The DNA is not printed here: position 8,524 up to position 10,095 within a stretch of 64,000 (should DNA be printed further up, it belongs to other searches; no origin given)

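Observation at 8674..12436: Three tandem, co-oriented paralogous lipoproteins sharing a C-terminal ISPY + TPR module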

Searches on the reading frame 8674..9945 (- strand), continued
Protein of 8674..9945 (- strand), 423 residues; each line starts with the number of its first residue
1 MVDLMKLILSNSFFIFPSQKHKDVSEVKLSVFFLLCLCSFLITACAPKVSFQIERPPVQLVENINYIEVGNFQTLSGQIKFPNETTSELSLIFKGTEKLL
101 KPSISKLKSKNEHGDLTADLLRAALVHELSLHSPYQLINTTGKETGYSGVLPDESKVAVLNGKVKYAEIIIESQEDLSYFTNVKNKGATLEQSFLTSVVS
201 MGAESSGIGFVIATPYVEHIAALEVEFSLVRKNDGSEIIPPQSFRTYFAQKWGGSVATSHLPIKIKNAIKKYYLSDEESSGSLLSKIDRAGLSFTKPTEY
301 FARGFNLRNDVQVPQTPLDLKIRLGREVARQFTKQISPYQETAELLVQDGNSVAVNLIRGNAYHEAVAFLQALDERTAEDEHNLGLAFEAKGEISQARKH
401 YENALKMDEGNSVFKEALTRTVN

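Call 69: search_protein_families(library=pfam, proteins=[L040:5368-6384:+, L040:6381-7553:+, L040:7546-8712:+, L040:8802-10061:+, L040:4520-5266:+, L038:1439-2140:+, L038:2167-3150:+, L038:3147-4097:+], max_evalue=0.1)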
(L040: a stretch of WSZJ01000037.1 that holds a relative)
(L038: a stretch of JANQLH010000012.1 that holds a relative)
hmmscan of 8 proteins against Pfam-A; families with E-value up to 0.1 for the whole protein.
L040:5368-6384:+ (338 aa): 11 families
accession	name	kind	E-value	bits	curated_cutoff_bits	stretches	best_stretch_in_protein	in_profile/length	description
PF00515.34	TPR_1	-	7e-05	22.9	27.8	1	280-313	4-34/34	Tetratricopeptide repeat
PF13414.12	TPR_11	-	8.8e-05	22.6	26.8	1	296-321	10-35/42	TPR repeat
PF13181.12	TPR_8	-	0.00018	21.9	25.7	1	280-313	4-34/34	Tetratricopeptide repeat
PF14559.12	TPR_19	-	0.00073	20.3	25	0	252-275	35-58/68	Tetratricopeptide repeat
PF13431.12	TPR_17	-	0.00092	19.7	24.4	0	302-325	1-24/34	Tetratricopeptide repeat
PF07719.23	TPR_2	-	0.0011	19.4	27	1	280-313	4-34/34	Tetratricopeptide repeat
PF13424.12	TPR_12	-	0.0043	17.7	30.1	1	249-310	10-75/77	Tetratricopeptide repeat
PF13428.12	TPR_14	-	0.012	16.6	23.5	0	281-322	5-43/44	Tetratricopeptide repeat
PF20308.4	TPR-S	-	0.038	15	27.6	1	249-317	25-94/102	Tetratricopeptide Repeats-Sensor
PF13174.12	TPR_6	-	0.042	15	26.3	0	280-298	3-18/33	Tetratricopeptide repeat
PF13176.12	TPR_7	-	0.056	14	27.9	0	280-311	2-32/36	Tetratricopeptide repeat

L040:6381-7553:+ (390 aa): 3 families
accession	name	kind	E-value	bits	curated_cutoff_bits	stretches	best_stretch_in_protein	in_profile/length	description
PF24575.1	TPR_Slam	-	0.025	15.4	35.2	0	316-362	35-81/104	Surface lipoprotein assembly modifier, N-terminal TPR repeats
PF07719.23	TPR_2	-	0.059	14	27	0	329-360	4-33/34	Tetratricopeptide repeat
PF13414.12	TPR_11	-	0.061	13.5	26.8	0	344-361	10-27/42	TPR repeat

L040:7546-8712:+ (388 aa): 2 families
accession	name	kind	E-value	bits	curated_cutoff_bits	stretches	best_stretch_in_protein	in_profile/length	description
PF07719.23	TPR_2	-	0.0015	18.9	27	1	341-373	2-34/34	Tetratricopeptide repeat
PF00515.34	TPR_1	-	0.0063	16.7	27.8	1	343-373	4-34/34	Tetratricopeptide repeat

L040:8802-10061:+ (419 aa): 1 family
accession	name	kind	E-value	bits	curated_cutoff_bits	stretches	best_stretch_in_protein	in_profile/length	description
PF13326.11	PSII_Pbs27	-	0.077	13.7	25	0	61-101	52-92/140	Photosystem II Pbs27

L040:4520-5266:+ (248 aa): 1 family
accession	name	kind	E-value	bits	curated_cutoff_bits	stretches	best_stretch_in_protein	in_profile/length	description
PF05572.19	Peptidase_M43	-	0.078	13.3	23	0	169-201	68-101/152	Pregnancy-associated plasma protein-A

L038:1439-2140:+ (233 aa): 0 families

L038:2167-3150:+ (327 aa): 10 families
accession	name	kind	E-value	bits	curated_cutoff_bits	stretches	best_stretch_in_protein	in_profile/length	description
PF00515.34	TPR_1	-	5.7e-06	26.4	27.8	1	287-316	5-34/34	Tetratricopeptide repeat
PF13424.12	TPR_12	-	2.7e-05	24.7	30.1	1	263-313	18-75/77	Tetratricopeptide repeat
PF07719.23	TPR_2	-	0.00017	21.9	27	1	287-316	5-34/34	Tetratricopeptide repeat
PF13176.12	TPR_7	-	0.0022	18.4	27.9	1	287-316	3-34/36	Tetratricopeptide repeat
PF13428.12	TPR_14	-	0.003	18.5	23.5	1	288-325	6-43/44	Tetratricopeptide repeat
PF13181.12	TPR_8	-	0.0059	17.1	25.7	0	287-316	5-34/34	Tetratricopeptide repeat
PF13432.12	TPR_16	-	0.007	17.2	32.7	1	257-315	6-63/65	Tetratricopeptide repeat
PF13174.12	TPR_6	-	0.013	16.5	26.3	0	287-309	4-26/33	Tetratricopeptide repeat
PF14559.12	TPR_19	-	0.018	15.8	25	1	258-319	1-61/68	Tetratricopeptide repeat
PF16989.10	T6SS_VasJ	-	0.031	14.2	26.2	1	248-311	168-233/255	Type VI secretion, EvfE, EvfF, ImpA, BimE, VC_A0119, VasJ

L038:3147-4097:+ (316 aa): 3 families
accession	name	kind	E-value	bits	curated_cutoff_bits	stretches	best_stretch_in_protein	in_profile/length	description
PF00515.34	TPR_1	-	9.6e-05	22.5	27.8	1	271-293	5-27/34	Tetratricopeptide repeat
PF07719.23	TPR_2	-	0.0031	18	27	1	271-297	5-31/34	Tetratricopeptide repeat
PF13181.12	TPR_8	-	0.029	15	25.7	1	271-298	5-32/34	Tetratricopeptide repeat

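Call 76: search_protein_families(library=ncbifam, alignment_id=A6, max_evalue=10)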
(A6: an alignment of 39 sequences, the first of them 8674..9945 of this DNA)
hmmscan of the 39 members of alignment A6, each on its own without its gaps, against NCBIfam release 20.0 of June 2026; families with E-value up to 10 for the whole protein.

A. member 1, window:8674-9945:- (423 aa): 3 families
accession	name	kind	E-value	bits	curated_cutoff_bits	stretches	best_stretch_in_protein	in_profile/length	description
NF033758.1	gliding_GltE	equivalog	0.05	12.6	225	1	374-407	82-115/411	adventurous gliding motility TPR repeat lipoprotein GltE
TIGR02521.1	type_IV_pilW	equivalog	0.057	13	154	1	372-411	57-98/234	type IV pilus biogenesis/stability protein PilW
NF040959.1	MamA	equivalog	0.079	12.4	200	1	354-408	112-169/204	magnetosome protein MamA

B. families by the number of members that match (of 39 scanned): 38 families (the first 25 are shown)
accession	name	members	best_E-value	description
NF040959.1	MamA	24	5.6e-08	magnetosome protein MamA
TIGR02521.1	type_IV_pilW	10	0.0002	type IV pilus biogenesis/stability protein PilW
NF002725.1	PRK02603.1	9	0.00059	photosystem I assembly protein Ycf3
NF033758.1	gliding_GltE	8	0.00039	adventurous gliding motility TPR repeat lipoprotein GltE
NF047507.1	TPR_BatC_Lepto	5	0.0002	TPR repeat-containing protein BatC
NF033161.1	lipo_LipL41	3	0.00039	lipoprotein LipL41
TIGR02795.1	tol_pal_ybgF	3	0.0054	tol-pal system protein YbgF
NF041054.1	WAxxUGC_long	3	0.0062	ResA-like WAxxUGC motif-containing protein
NF043075.1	MMSYN1_0197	3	0.073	spermidine/putrescine ABC transporter ATP-binding protein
TIGR02917.1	PEP_TPR_lipo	2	0.0079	XrtA/PEP-CTERM system TPR-repeat protein PrsT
NF033762.1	social_mot_Tgl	2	0.0096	social motility TPR repeat lipoprotein Tgl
NF011886.0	PRK15359.1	2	0.011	type III secretion system chaperone protein SscB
TIGR02515.1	IV_pilus_PilQ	1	0.0065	type IV pilus secretin PilQ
NF041689.1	Shig_StxA_2j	1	0.0079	Shiga toxin Stx2j subunit A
NF009388.0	PRK12747.1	1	0.03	short chain dehydrogenase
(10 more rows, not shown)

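Call 77: search_protein_families(library=ncbifam, proteins=[L040:5368-6384:+, L040:6381-7553:+, L040:7546-8712:+, L041:5347-6351:+, L041:6348-7535:+, L041:7528-8568:+, L046:5359-6366:+, L046:6398-7579:+, L046:7580-8632:+, L038:2167-3150:+], max_evalue=1)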
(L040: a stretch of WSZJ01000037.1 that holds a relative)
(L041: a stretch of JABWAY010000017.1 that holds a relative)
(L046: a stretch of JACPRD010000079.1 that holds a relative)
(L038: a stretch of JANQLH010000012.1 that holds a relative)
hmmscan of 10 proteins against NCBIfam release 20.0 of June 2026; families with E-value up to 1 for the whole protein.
L040:5368-6384:+ (338 aa): 7 families
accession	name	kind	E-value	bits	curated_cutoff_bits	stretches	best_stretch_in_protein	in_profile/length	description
NF040959.1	MamA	equivalog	2.3e-07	30.5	200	1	219-316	87-175/204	magnetosome protein MamA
TIGR02521.1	type_IV_pilW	equivalog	0.0002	21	154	1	251-315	40-100/234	type IV pilus biogenesis/stability protein PilW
NF047507.1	TPR_BatC_Lepto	exception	0.0002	20.9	175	1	249-314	65-130/214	TPR repeat-containing protein BatC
NF002725.1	PRK02603.1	equivalog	0.00059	19.9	143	1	246-313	41-105/173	photosystem I assembly protein Ycf3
TIGR02917.1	PEP_TPR_lipo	equivalog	0.0079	14.1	312.2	1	249-333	336-415/899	XrtA/PEP-CTERM system TPR-repeat protein PrsT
NF009388.0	PRK12747.1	equivalog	0.03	13.9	376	1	59-166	146-248/252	short chain dehydrogenase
NF043075.1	MMSYN1_0197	equivalog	0.073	12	550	1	144-185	102-141/341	spermidine/putrescine ABC transporter ATP-binding protein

L040:6381-7553:+ (390 aa): 3 families
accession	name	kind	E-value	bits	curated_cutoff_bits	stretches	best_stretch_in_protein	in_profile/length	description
NF040959.1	MamA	equivalog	0.0046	16.4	200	1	288-361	111-172/204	magnetosome protein MamA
NF009199.0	PRK12547.1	subfamily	0.074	12.5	219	1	9-34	133-157/184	RNA polymerase sigma factor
NF009169.0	PRK12516.1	equivalog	0.12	11.8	321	1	10-34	138-161/188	RNA polymerase sigma factor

L040:7546-8712:+ (388 aa): 1 family
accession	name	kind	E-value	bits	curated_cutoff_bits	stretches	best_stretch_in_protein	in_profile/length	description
NF033758.1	gliding_GltE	equivalog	0.00039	19.5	225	1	340-375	86-121/411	adventurous gliding motility TPR repeat lipoprotein GltE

L041:5347-6351:+ (334 aa): 3 families
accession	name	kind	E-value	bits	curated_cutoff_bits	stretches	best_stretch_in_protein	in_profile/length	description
NF040959.1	MamA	equivalog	5.6e-08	32.5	200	1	212-325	86-190/204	magnetosome protein MamA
NF002725.1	PRK02603.1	equivalog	0.048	13.7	143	1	248-322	47-120/173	photosystem I assembly protein Ycf3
NF043075.1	MMSYN1_0197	equivalog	0.14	11.1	550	1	140-179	104-143/341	spermidine/putrescine ABC transporter ATP-binding protein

L041:6348-7535:+ (395 aa): 2 families
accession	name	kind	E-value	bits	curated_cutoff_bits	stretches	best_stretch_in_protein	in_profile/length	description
NF040959.1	MamA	equivalog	0.026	14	200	1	298-369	115-174/204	magnetosome protein MamA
TIGR03382.1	GC_trans_RRR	domain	0.54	11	15.85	1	245-266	3-23/27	MYXO-CTERM sorting domain-containing protein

L041:7528-8568:+ (346 aa): 2 families
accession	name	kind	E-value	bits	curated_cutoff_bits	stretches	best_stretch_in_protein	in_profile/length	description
NF033758.1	gliding_GltE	equivalog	0.029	13.4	225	1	295-329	83-117/411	adventurous gliding motility TPR repeat lipoprotein GltE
NF009867.0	PRK13328.1-3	equivalog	0.051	12.9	451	0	94-203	64-177/278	type III pantothenate kinase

L046:5359-6366:+ (335 aa): 2 families
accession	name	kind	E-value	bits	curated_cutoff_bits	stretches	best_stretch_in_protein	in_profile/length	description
NF040959.1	MamA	equivalog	0.0028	17.1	200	1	220-320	88-179/204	magnetosome protein MamA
NF043075.1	MMSYN1_0197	equivalog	0.08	11.9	550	1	147-182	105-140/341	spermidine/putrescine ABC transporter ATP-binding protein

L046:6398-7579:+ (393 aa): 2 families
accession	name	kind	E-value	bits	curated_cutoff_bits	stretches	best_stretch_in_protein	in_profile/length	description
NF040959.1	MamA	equivalog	0.059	12.8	200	1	294-369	113-176/204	magnetosome protein MamA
NF033762.1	social_mot_Tgl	equivalog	0.088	12.1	225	1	325-366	24-65/252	social motility TPR repeat lipoprotein Tgl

L046:7580-8632:+ (350 aa): 6 families
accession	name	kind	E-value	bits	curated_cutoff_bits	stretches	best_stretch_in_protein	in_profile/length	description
NF033758.1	gliding_GltE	equivalog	0.0033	16.4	225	1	286-333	72-117/411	adventurous gliding motility TPR repeat lipoprotein GltE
TIGR02521.1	type_IV_pilW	equivalog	0.037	13.6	154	1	280-336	113-169/234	type IV pilus biogenesis/stability protein PilW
NF002725.1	PRK02603.1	equivalog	0.056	13.4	143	1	293-333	63-103/173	photosystem I assembly protein Ycf3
NF041054.1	WAxxUGC_long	equivalog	0.16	11.2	300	1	296-341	270-315/354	ResA-like WAxxUGC motif-containing protein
NF040959.1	MamA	equivalog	0.17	11.3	200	1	298-335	135-172/204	magnetosome protein MamA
TIGR00372.1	cas4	equivalog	0.18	11.6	65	1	193-242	42-91/180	CRISPR-associated protein Cas4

L038:2167-3150:+ (327 aa): 9 families
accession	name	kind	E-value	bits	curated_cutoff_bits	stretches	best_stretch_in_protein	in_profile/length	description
NF040959.1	MamA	equivalog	3e-05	23.6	200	1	252-316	41-104/204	magnetosome protein MamA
NF033161.1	lipo_LipL41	equivalog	0.00067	18.7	400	1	260-323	279-342/358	lipoprotein LipL41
NF033758.1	gliding_GltE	equivalog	0.00081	18.5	225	1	264-315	272-322/411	adventurous gliding motility TPR repeat lipoprotein GltE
TIGR02521.1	type_IV_pilW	equivalog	0.0034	17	154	1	258-323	109-175/234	type IV pilus biogenesis/stability protein PilW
NF047507.1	TPR_BatC_Lepto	exception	0.017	14.6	175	1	263-318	73-131/214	TPR repeat-containing protein BatC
NF002725.1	PRK02603.1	equivalog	0.019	14.9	143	1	277-317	66-106/173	photosystem I assembly protein Ycf3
NF011886.0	PRK15359.1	equivalog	0.022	14.5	146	1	284-319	93-128/144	type III secretion system chaperone protein SscB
TIGR01099.1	galU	equivalog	0.07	12.7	326.8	1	208-269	136-196/261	UTP--glucose-1-phosphate uridylyltransferase GalU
NF041054.1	WAxxUGC_long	equivalog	0.11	11.7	300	1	278-321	271-314/354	ResA-like WAxxUGC motif-containing protein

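Call 85: search_protein_families(library=pfam, proteins=[L043:1017-5345:+, L041:8565-9878:+, L043:173-1003:+, L020:854-2230:+, L023:2279-3145:+, L029:3011-3889:+, L029:3899-4345:+, L029:4379-5431:+, L035:2323-3333:+], max_evalue=0.01)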
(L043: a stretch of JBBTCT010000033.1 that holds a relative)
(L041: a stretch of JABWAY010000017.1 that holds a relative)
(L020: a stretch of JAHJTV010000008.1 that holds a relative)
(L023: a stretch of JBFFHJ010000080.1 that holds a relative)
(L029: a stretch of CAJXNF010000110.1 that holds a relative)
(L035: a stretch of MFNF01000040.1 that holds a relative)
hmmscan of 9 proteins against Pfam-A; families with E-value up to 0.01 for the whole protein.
L043:1017-5345:+ (1442 aa): 2 families
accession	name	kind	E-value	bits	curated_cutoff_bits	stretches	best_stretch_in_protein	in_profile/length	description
PF13365.12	Trypsin_2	-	1.7e-31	110.3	27.6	1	1262-1400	1-144/144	Trypsin-like peptidase domain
PF00089.32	Trypsin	-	6.5e-06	26.6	20.6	1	1249-1404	15-198/220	Trypsin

L041:8565-9878:+ (437 aa): 0 families

L043:173-1003:+ (276 aa): 0 families

L020:854-2230:+ (458 aa): 0 families

L023:2279-3145:+ (288 aa): 4 families
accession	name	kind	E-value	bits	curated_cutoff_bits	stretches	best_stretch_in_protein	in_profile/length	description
PF13646.12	HEAT_2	-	9e-24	84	27.7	3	75-147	3-77/88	HEAT repeats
PF03130.22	HEAT_PBS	-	1.5e-10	40.9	20.9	0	246-268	4-26/27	PBS lyase HEAT-like repeat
PF02985.28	HEAT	-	8e-09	35.4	23.5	0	75-98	4-27/31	HEAT repeat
PF13513.12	HEAT_EZ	-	5.1e-05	24.1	27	0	74-97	31-54/55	HEAT-like repeat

L029:3011-3889:+ (292 aa): 0 families

L029:3899-4345:+ (148 aa): 0 families

L029:4379-5431:+ (350 aa): 1 family
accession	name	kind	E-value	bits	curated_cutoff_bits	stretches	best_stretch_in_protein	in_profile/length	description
PF01075.23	Glyco_transf_9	-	1.2e-28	100.5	22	1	173-290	100-217/247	Glycosyltransferase family 9 (heptosyltransferase)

L035:2323-3333:+ (336 aa): 1 family
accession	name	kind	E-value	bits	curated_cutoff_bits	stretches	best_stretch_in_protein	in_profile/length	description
PF03783.19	CsgG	-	1.1e-05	25.3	20.8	1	61-176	38-144/210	Curli production assembly/transport component CsgG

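Call 87: search_protein_families(library=pfam, alignment_id=A6, max_evalue=10)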
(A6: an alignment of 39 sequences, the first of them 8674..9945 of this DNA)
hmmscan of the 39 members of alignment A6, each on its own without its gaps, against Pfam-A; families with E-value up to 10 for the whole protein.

A. member 1, window:8674-9945:- (423 aa): 8 families
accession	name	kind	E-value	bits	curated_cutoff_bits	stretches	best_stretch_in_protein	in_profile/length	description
PF00515.34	TPR_1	-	0.00012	22.2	27.8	1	383-411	6-34/34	Tetratricopeptide repeat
PF07719.23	TPR_2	-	0.00045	20.6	27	1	382-411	5-34/34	Tetratricopeptide repeat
PF13424.12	TPR_12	-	0.0057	17.3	30.1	1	363-409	26-76/77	Tetratricopeptide repeat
PF13181.12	TPR_8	-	0.015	15.8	25.7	1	382-410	5-33/34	Tetratricopeptide repeat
PF13176.12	TPR_7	-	0.045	14.3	27.9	1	382-410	3-33/36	Tetratricopeptide repeat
PF13414.12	TPR_11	-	0.045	13.9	26.8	1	385-409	1-25/42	TPR repeat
PF13428.12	TPR_14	-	0.072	14.3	23.5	1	384-417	7-40/44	Tetratricopeptide repeat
PF14559.12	TPR_19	-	0.18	12.6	25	1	390-414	3-27/68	Tetratricopeptide repeat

B. families by the number of members that match (of 39 scanned): 37 families (the first 25 are shown)
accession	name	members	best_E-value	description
PF07719.23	TPR_2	34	1.3e-05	Tetratricopeptide repeat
PF00515.34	TPR_1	33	1.3e-06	Tetratricopeptide repeat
PF13181.12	TPR_8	23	0.00018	Tetratricopeptide repeat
PF13176.12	TPR_7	21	0.0002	Tetratricopeptide repeat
PF13428.12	TPR_14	19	0.0002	Tetratricopeptide repeat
PF13432.12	TPR_16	17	2e-05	Tetratricopeptide repeat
PF13424.12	TPR_12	16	2.7e-05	Tetratricopeptide repeat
PF13414.12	TPR_11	15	8.8e-05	TPR repeat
PF14559.12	TPR_19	13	2.3e-05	Tetratricopeptide repeat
PF13174.12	TPR_6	12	9.9e-06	Tetratricopeptide repeat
PF13431.12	TPR_17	3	0.00033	Tetratricopeptide repeat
PF08238.18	Sel1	3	0.007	Sel1 repeat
PF12895.13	ANAPC3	2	0.038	Anaphase-promoting complex, cyclosome, subunit 3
PF20308.4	TPR-S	2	0.038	Tetratricopeptide Repeats-Sensor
PF13371.12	TPR_9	2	0.065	Tetratricopeptide repeat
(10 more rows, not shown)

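Call 88: search_protein_families(library=pfam, proteins=[L041:6348-7535:+, L046:6398-7579:+, L039:5401-6384:+], max_evalue=0.05)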
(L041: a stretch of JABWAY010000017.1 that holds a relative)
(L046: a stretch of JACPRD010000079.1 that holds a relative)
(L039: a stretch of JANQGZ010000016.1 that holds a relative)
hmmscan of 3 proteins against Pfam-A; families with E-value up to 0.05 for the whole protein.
L041:6348-7535:+ (395 aa): 3 families
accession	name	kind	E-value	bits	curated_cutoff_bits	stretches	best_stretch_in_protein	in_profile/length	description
PF13414.12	TPR_11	-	0.00037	20.6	26.8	0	335-346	31-42/42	TPR repeat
PF00515.34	TPR_1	-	0.012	15.8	27.8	0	335-346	4-15/34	Tetratricopeptide repeat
PF13181.12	TPR_8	-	0.017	15.7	25.7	0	335-366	4-33/34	Tetratricopeptide repeat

L046:6398-7579:+ (393 aa): 0 families

L039:5401-6384:+ (327 aa): 7 families
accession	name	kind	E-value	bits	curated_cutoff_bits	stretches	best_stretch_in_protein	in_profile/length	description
PF00515.34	TPR_1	-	5e-06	26.6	27.8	1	287-316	5-34/34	Tetratricopeptide repeat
PF07719.23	TPR_2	-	0.00017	21.9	27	1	287-316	5-34/34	Tetratricopeptide repeat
PF13424.12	TPR_12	-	0.00086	19.9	30.1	1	287-314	49-76/77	Tetratricopeptide repeat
PF13428.12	TPR_14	-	0.0067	17.4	23.5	1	287-325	5-43/44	Tetratricopeptide repeat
PF13176.12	TPR_7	-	0.0078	16.7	27.9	0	287-316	3-34/36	Tetratricopeptide repeat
PF13181.12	TPR_8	-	0.01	16.4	25.7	1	287-316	5-34/34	Tetratricopeptide repeat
PF14559.12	TPR_19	-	0.015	16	25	1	258-319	1-61/68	Tetratricopeptide repeat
